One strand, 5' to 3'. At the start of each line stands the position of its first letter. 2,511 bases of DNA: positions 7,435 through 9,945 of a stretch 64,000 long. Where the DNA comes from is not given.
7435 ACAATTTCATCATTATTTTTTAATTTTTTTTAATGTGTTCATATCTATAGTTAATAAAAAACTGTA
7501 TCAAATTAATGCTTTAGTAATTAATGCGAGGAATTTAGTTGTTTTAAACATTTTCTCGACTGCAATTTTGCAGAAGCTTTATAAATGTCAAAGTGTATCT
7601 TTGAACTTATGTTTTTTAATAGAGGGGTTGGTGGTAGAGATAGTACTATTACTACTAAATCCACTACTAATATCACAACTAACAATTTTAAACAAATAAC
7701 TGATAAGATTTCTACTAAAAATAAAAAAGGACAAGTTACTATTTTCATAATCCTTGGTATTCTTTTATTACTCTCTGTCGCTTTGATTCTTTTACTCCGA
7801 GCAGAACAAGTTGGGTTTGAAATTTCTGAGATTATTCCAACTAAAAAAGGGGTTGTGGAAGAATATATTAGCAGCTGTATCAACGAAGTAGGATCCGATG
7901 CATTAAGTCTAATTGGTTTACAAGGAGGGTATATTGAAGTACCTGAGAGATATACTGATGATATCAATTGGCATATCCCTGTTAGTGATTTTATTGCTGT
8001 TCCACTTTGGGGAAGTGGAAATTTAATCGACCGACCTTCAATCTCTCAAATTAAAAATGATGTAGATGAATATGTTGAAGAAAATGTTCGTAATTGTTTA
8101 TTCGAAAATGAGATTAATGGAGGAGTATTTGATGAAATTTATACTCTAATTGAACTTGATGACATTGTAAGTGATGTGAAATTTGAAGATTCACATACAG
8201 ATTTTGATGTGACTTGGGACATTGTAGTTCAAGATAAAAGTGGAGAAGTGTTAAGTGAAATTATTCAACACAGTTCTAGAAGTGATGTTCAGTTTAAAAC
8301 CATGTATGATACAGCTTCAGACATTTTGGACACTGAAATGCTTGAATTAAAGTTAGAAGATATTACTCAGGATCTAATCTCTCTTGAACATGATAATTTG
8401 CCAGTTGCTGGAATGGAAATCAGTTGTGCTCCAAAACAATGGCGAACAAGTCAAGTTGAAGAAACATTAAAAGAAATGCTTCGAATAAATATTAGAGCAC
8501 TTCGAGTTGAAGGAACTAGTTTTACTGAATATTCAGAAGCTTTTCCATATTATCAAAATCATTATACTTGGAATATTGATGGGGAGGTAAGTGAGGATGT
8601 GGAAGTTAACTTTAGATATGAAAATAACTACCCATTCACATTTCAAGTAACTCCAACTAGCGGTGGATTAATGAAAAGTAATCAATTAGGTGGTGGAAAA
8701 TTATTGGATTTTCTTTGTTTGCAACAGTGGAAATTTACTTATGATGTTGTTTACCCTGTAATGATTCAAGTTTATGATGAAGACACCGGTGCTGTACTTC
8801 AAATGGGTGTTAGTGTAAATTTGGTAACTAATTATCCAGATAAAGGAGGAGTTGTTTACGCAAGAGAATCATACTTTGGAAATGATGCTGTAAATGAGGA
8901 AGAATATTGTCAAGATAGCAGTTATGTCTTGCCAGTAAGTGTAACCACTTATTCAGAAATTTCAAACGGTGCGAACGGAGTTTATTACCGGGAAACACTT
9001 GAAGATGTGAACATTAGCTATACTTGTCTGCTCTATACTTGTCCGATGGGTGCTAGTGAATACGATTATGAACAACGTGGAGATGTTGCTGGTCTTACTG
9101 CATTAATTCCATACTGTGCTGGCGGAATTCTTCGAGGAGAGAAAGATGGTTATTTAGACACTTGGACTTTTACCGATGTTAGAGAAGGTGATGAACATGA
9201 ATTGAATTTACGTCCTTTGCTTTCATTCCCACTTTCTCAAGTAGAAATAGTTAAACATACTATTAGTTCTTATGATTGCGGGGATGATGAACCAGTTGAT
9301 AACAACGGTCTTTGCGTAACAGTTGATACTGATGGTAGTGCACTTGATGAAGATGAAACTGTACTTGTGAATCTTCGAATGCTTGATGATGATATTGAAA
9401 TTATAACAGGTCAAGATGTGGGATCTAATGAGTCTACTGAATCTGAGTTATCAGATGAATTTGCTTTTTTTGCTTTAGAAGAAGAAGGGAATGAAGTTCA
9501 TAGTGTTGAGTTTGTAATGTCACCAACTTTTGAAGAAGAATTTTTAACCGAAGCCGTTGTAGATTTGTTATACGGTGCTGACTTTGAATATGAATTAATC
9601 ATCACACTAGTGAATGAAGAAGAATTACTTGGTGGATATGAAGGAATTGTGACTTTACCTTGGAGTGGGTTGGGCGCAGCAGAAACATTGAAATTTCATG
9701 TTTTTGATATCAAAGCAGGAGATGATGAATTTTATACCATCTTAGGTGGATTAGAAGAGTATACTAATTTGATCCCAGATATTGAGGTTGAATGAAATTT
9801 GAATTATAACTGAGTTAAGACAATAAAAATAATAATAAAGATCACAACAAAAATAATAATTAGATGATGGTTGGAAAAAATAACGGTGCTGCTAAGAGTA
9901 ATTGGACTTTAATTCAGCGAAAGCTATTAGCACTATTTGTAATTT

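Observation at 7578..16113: Three-gene operon built around a 1874-aa Cys-rich giant surface protein flanked by proteins with pilin-like N-termini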

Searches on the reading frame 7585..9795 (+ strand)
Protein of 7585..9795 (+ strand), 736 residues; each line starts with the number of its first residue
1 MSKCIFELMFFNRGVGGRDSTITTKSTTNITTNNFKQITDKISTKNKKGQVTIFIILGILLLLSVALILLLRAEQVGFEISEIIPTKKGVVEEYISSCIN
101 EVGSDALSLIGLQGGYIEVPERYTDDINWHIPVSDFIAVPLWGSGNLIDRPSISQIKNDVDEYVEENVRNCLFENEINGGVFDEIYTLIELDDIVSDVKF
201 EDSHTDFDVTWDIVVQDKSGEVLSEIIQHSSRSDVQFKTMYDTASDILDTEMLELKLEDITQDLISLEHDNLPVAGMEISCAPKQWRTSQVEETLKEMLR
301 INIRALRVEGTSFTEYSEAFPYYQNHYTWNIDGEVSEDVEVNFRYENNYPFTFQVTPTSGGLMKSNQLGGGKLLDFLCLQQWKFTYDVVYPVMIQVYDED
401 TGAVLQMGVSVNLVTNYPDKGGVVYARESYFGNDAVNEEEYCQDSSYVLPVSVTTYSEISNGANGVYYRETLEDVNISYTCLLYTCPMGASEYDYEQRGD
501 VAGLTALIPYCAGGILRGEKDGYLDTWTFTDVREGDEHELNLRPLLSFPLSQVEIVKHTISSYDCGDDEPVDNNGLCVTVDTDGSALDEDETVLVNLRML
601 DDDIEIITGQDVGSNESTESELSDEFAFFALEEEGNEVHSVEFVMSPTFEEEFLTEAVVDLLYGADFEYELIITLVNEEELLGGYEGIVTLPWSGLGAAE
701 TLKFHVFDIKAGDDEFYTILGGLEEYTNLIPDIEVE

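Call 3: search_protein_families(library=pfam, proteins=[window:7585-9795:+], max_evalue=0.1)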
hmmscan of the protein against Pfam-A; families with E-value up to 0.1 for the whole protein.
window:7585-9795:+ (736 aa): 0 families

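Call 7: search_protein_families(library=ncbifam, proteins=[window:7585-9795:+], max_evalue=0.1)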
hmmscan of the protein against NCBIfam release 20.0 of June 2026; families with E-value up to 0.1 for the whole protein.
window:7585-9795:+ (736 aa): 0 families

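Call 8: search_protein_families(library=phrogs, proteins=[window:7585-9795:+], max_evalue=0.1)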
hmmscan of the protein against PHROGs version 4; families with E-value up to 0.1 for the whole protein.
window:7585-9795:+ (736 aa): 0 families

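Call 21: find_homologous_proteins(query=A2, max_evalue=0.001)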
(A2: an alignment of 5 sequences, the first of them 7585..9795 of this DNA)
Query A2 (5 sequences) (736 aa, profile of the alignment): 211 proteins with E <= 0.001 among 8000 candidates; the best 120 are listed.
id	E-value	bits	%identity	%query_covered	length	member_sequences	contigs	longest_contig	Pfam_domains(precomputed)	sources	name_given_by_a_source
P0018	0.0e+0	1138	49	98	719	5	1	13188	-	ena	-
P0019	0.0e+0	1125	100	99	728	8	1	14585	-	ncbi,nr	ncbi:hypothetical protein HOC96_07660 [archaeon]|nr:hypothetical protein [archaeon]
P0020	0.0e+0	1089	44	94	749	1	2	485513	-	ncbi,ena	-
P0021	4.4e-295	999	72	90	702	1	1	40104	-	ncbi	-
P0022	2.6e-283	960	68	99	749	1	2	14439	-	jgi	jgi:hypothetical protein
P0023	8.1e-283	958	69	94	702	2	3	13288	-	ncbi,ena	-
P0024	2.7e-281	953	66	94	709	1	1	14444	-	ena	-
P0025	5.4e-275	932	50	94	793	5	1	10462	-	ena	-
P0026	1.5e-270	918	61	99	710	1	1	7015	-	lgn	-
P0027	7.9e-257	872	47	98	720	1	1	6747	-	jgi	-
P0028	8.4e-251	852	47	98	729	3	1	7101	-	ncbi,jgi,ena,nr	ncbi:MAG: hypothetical protein KJ896_04210 [Nanoarchaeota archaeon]|nr:hypothetical protein [Nanoarc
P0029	9.3e-245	832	47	96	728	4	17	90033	-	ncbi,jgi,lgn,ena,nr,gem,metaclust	ncbi:hypothetical protein HN385_06470 [archaeon]|jgi:hypothetical protein|nr:hypothetical protein [a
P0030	2.0e-242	825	46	99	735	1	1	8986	-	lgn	-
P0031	4.2e-241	820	48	94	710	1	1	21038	-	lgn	-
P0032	9.1e-240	816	46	93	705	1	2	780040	-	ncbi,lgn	-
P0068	1.2e-200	687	40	94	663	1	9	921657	-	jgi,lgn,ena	jgi:hypothetical protein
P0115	2.7e-195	669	41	94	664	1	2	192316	-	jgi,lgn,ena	jgi:hypothetical protein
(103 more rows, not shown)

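Call 22: find_encoding_contigs(protein=P0068, flank=10000, max_places=1)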
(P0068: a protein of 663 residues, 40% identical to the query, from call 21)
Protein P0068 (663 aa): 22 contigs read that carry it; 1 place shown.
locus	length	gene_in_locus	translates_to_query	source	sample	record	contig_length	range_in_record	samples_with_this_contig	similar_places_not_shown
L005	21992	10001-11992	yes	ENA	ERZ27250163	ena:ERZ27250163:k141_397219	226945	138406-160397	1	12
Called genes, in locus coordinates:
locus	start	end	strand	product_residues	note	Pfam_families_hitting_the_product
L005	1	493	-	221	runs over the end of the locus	-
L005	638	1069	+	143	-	PF11969:DcpS_C, PF01230:HIT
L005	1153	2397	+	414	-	PF04471:Mrr_cat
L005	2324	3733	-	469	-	PF05221:AdoHcyase, PF00670:AdoHcyase_NAD, PF02826:2-Hacid_dh_C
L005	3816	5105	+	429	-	PF18195:GatD_N, PF00710:Asparaginase, PF17763:Asparaginase_C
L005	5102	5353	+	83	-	-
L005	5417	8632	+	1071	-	-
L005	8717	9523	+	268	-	PF09754:PAC2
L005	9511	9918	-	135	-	PF00293:NUDIX, PF14815:NUDIX_4 (weak)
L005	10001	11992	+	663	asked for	-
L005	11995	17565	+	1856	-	PF16656:Pur_ac_phosph_N (faint)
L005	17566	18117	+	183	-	-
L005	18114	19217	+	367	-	-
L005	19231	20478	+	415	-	PF03952:Enolase_N, PF00113:Enolase_C, PF13378:MR_MLE_C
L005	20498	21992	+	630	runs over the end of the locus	PF13328:HD_4, PF04607:RelA_SpoT, PF02824:TGS, PF28438:RelA_RIS, PF13291:ACT_4 (weak)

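Call 23: find_encoding_contigs(protein=P0032, flank=10000, max_places=1)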
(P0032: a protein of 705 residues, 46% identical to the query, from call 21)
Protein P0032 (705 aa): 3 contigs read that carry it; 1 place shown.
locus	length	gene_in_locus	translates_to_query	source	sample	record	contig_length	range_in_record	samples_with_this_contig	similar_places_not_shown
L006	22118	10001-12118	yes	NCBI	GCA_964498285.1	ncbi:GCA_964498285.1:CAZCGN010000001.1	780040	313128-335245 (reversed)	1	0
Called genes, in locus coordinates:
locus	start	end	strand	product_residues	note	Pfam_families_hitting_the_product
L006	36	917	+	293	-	-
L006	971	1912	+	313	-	-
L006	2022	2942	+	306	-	-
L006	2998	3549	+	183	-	PF06821:Ser_hydrolase, PF12697:Abhydrolase_6 (weak)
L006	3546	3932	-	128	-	PF10861:DUF2784 (weak)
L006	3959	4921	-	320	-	PF13173:AAA_14 (faint), PF05496:RuvB_N, PF01637:ATPase_2 (faint), PF13177:DNA_pol3_delta2, PF00004:AAA, PF08542:Rep_fac_C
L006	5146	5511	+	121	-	-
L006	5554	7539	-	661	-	PF01841:Transglut_core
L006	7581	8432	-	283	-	PF01209:Ubie_methyltran (weak), PF13489:Methyltransf_23, PF13679:Methyltransf_32, PF13847:Methyltransf_31, PF08241:Methyltransf_11, PF08242:Methyltransf_12 (weak), PF13649:Methyltransf_25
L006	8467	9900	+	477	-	PF01406:tRNA-synt_1e, PF09334:tRNA-synt_1g (faint), PF23493:CysS_C (weak)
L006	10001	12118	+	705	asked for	-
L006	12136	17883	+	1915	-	PF00041:fn3 (weak), PF16656:Pur_ac_phosph_N, PF09136:Glucodextran_B (faint)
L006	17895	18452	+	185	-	-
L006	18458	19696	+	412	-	PF03952:Enolase_N, PF00113:Enolase_C, PF13378:MR_MLE_C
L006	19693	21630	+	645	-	PF13472:Lipase_GDSL_2 (weak)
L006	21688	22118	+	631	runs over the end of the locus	PF13328:HD_4, PF13291:ACT_4 (faint), PF04607:RelA_SpoT, PF02824:TGS, PF28438:RelA_RIS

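Call 24: find_encoding_contigs(protein=P0115, flank=10000, max_places=1)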
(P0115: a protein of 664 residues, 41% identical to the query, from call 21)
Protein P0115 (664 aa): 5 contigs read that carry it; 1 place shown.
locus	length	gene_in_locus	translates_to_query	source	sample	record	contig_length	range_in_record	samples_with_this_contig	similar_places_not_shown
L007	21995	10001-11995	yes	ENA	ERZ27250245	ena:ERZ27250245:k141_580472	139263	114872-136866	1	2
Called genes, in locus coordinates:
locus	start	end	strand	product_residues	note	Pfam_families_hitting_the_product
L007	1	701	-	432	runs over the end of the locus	PF01048:PNP_UDP_1, PF00156:Pribosyltran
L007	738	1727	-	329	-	PF00294:PfkB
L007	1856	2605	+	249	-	-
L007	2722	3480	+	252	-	-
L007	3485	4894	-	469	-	PF05221:AdoHcyase, PF00670:AdoHcyase_NAD, PF02826:2-Hacid_dh_C, PF07991:KARI_N (weak)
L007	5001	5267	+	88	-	-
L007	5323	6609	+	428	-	PF18195:GatD_N, PF00710:Asparaginase, PF17763:Asparaginase_C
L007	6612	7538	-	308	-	-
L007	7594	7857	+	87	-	-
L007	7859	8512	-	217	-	-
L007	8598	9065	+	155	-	PF04307:YdjM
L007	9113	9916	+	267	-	PF09754:PAC2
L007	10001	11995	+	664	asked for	-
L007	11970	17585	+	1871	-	PF16656:Pur_ac_phosph_N (weak)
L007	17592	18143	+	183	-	-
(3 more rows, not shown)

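Call 34: search_solved_structures(query=A5, max_evalue=1)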
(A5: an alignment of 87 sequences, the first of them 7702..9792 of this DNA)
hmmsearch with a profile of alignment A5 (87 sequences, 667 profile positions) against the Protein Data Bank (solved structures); distinct sequences matched with E-value up to 1: 0.

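Call 46: find_related_loci(query=A5, collection=genome_contigs, flank=10000)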
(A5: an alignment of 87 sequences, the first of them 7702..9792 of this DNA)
Query A5 (697 aa) in genome_contigs; peptide patterns used: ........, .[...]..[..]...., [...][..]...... (x = any residue, [..] = any of these).
203 stretches matched a pattern; 108 encode a relative of the query (tblastn E <= 1e-3); the best 80 are kept; 80 distinct loci.
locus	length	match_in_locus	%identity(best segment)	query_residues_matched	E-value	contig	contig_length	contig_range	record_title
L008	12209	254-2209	72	33-688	0e+0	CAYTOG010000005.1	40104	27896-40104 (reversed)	MAG TPA_asm: uncultured Methanosarcinales archaeon isolate SRP167671_co2_158 genome assembly, contig: NODE_1254_length_4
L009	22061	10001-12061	50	6-697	0e+0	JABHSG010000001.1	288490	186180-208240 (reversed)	MAG: archaeon isolate SI039_bin32 k141_2275583, whole genome shotgun sequence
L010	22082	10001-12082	48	3-692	0e+0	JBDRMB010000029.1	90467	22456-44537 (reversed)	MAG: archaeon isolate MEGAHIT-group-1.81 k141_5845224, whole genome shotgun sequence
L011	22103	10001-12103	50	5-696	0e+0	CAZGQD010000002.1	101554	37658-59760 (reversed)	MAG TPA_asm: uncultured Methanosarcinales archaeon isolate binchicken_co141_348 genome assembly, contig: NODE_647_length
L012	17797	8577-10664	69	4-697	0e+0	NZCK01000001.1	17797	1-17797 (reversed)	MAG: archaeon isolate ARS1203 35555, whole genome shotgun sequence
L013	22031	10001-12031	46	6-691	0e+0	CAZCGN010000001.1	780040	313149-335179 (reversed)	MAG TPA_asm: uncultured Methanosarcinales archaeon isolate SRP167671_co2_185 genome assembly, contig: NODE_2_length_7800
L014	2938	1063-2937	46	7-634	0e+0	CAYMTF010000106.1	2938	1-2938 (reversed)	MAG TPA_asm: uncultured Methanosarcinales archaeon isolate SRP077602_co11_565 genome assembly, contig: NODE_59172_length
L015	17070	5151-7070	42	9-696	1e-166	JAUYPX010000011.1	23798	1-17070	MAG: Nanoarchaeota archaeon isolate C4_metabat.bin.63 C4_k141_193770, whole genome shotgun sequence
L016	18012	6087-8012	41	7-696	2e-166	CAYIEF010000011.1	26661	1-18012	MAG TPA_asm: uncultured Methanosarcinales archaeon isolate ERP119705_co19_172 genome assembly, contig: NODE_1332_length_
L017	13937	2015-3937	41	9-697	3e-166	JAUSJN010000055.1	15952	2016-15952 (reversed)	MAG: Nanoarchaeota archaeon isolate E14_metabat.bin.302 E14_k141_1066078, whole genome shotgun sequence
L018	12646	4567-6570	42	4-697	2e-168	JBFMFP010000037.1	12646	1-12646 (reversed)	MAG: Nanoarchaeota archaeon isolate MAG274 MAG274_38, whole genome shotgun sequence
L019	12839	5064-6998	42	1-692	2e-165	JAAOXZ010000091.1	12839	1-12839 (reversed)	Candidatus Woesearchaeota archaeon isolate DPANNHV_H2.bin.83 k83_3514574, whole genome shotgun sequence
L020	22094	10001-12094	47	6-697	0e+0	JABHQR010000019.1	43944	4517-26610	MAG: archaeon isolate SI039_bin110 k141_684486, whole genome shotgun sequence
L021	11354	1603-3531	40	7-697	5e-165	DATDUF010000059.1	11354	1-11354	MAG TPA_asm: Candidatus Nanoarchaeia archaeon isolate SMAG_U8050 k141_78267, whole genome shotgun sequence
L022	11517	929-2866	41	4-697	7e-165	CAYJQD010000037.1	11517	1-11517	MAG TPA_asm: uncultured Methanosarcinales archaeon isolate ERP125453_co1_474 genome assembly, contig: NODE_6392_length_1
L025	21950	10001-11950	43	7-697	4e-165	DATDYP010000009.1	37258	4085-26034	MAG TPA_asm: Candidatus Nanoarchaeia archaeon isolate SMAG_U8168 k141_205661, whole genome shotgun sequence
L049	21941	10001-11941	37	3-692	3e-153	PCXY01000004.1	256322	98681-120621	MAG: Candidatus Woesearchaeota archaeon CG10_big_fil_rev_8_21_14_0_10_45_16 CG10_8_21_14_0.10_scaffold_6_c, whole genome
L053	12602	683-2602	41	8-696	1e-152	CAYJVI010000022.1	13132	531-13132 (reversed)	MAG TPA_asm: uncultured Methanosarcinales archaeon isolate ERP125453_co1_290 genome assembly, contig: NODE_5146_length_1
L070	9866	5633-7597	38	7-697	2e-140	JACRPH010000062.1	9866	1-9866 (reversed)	MAG: Candidatus Woesearchaeota archaeon isolate NC_groundwater_1982_Pr3_S-0.2um_39_12 scaffold_420941, whole genome shot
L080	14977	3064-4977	35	4-691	2e-134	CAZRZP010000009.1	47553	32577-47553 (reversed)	MAG TPA_asm: uncultured Methanosarcinales archaeon isolate SRP200020_co5_201 genome assembly, contig: NODE_1078_length_4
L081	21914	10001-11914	36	7-697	2e-134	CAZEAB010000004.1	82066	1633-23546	MAG TPA_asm: uncultured Methanosarcinales archaeon isolate SRP200020_co5_83 genome assembly, contig: NODE_399_length_820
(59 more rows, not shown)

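Call 50: predict_structure(alignment_id=A5)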
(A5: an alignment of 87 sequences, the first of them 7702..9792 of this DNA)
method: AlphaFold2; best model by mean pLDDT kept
length: 697 residues; sequences in the alignment: 87
mean_pLDDT: 88.5   pTM: 0.57
mean pLDDT of the five models: 88.5, 88.4, 88.3, 87.6, 86.5
residues with pLDDT >= 90: 495; 70-90: 118; 50-70: 46; < 50: 38
segments of 3 or more residues with pLDDT < 50: 1-4, 39-44, 392-396, 568-581, 587-594
pLDDT, mean of each block of 10 residues (from residue 1): 47 75 87 63 62 90 97 97 93 93 96 98 97 74 84 97 98 93 89 97 98 97 93 94 92 98 96 88 90 93 97 92 84 64 94 98 98 94 72 54 86 97 90 98 91 96 96 93 95 92 97 98 95 93 97 97 62 46 47 66 97 96 96 95 96 93 98 89 95 95
secondary structure, 60 per line:
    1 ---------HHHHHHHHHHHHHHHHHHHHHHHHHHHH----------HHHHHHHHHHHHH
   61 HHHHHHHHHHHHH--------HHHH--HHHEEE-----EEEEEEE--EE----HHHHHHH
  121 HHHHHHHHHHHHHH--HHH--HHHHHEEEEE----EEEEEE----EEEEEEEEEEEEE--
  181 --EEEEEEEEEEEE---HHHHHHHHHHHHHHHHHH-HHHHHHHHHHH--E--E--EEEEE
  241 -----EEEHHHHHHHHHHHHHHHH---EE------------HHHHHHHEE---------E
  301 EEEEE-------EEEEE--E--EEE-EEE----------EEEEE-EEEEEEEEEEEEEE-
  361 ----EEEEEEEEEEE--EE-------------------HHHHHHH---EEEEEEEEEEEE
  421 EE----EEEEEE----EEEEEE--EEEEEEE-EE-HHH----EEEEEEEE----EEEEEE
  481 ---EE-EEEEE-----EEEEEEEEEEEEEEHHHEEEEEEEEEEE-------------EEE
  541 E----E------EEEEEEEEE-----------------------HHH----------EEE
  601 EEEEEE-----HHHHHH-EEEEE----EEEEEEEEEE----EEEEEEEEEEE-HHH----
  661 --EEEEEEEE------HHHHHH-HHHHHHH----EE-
elements in order (helices of 4 or more, strands of 3 or more residues): H10-37 H48-73 H82-85 E91-93 E99-105 H114-134 H142-146 E147-151 E156-161 E166-178 E183-194 H198-215 H217-227 E236-240 E246-248 H249-264 H282-288 E300-305 E313-317 E323-325 E327-329 E340-344 E346-359 E365-375 H399-405 E409-422 E427-432 E437-442 E445-451 E463-470 E475-480 E487-491 E497-510 E514-524 E538-541 E553-561 E598-606 H612-617 E619-623 E628-637 E642-652 E663-670 H677-682 H684-690

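Call 53: fold_search(model_id=the predicted structure, library=pdb)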
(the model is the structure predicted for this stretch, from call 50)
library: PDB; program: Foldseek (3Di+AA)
matches with E <= 10: 789; with E <= 0.001: 5
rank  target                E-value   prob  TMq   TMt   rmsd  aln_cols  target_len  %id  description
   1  10ps                  1.3e-05  0.97  0.12  0.15  30.7       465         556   11  Crystal structure of SdrD A2-A3-B1-B2 domains from Staphylococcus aureus JH1 (released 2026-02-11)
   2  9ijj_4J               4.8e-04  0.28  0.07  0.07  29.0       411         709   11  In situ structure of the central apparatus in mouse sperm axoneme. (released 2025-06-04)
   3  3f85                  5.4e-04  0.12  0.06  0.08  36.4       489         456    8  Structure of fusion complex of homo trimeric major pilin subunits CfaB of CFA/I fimbirae from ETEC E. coli (released 2009-08-11)
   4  9ijj_4K               6.7e-04  0.23  0.07  0.11  28.9       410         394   10  In situ structure of the central apparatus in mouse sperm axoneme. (released 2025-06-04)
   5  8sgn_G                9.4e-04  0.20  0.08  0.12  24.1       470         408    9  Crystal structure of Epstein-Barr virus glycoprotein 350 (gp350) in complex with Cy651H02, a monoclonal antibody isola (released 2024-04-17)
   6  9lr7_B                1.9e-03  0.85  0.11  0.18  22.4       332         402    8  Crystal Structure of the Basal pilin EbpB from Enterococcus faecalis. (released 2025-07-16)
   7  7bam_A                3.0e-03  0.80  0.10  0.04  17.9       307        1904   11  human Teneurin4 WT C2 (released 2021-12-01)
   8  8sic_G                3.4e-03  0.15  0.08  0.12  24.7       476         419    8  Crystal structure of Epstein-Barr virus glycoprotein 350 (gp350) in complex with Cy137C02, a monoclonal antibody isola (released 2024-04-17)
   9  6wdq_C                5.6e-03  0.18  0.07  0.14  25.4       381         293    7  IL23/IL23R/IL12Rb1 signaling complex (released 2021-02-24)
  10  8r50_A                6.6e-03  0.35  0.09  0.04  17.2       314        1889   11  Mouse teneurin-3 compact dimer - A1B1 isoform (released 2024-05-08)
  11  5mzv_C                7.3e-03  0.14  0.07  0.14  25.6       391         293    8  IL-23:IL-23R:Nb22E11 complex (released 2018-01-03)
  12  3f84_A                7.8e-03  0.06  0.06  0.09  26.1       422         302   11  Structure of fusion complex of major pilin CfaB and major pilin CfaB of CFA/I pilus from ETEC E. coli (released 2009-08-11)
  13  7ban_A                1.1e-02  0.51  0.10  0.04  18.6       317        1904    8  human Teneurin4 Mut C2 (released 2022-01-12)
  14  7amk_B                1.3e-02  0.11  0.07  0.10  24.0       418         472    9  Zebrafish RET Cadherin Like Domains 1 to 4. (released 2021-02-03)
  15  3ubg_B                1.3e-02  0.09  0.08  0.13  22.0       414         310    9  Crystal structure of Drosophila N-cadherin EC1-3, II (released 2011-12-21)
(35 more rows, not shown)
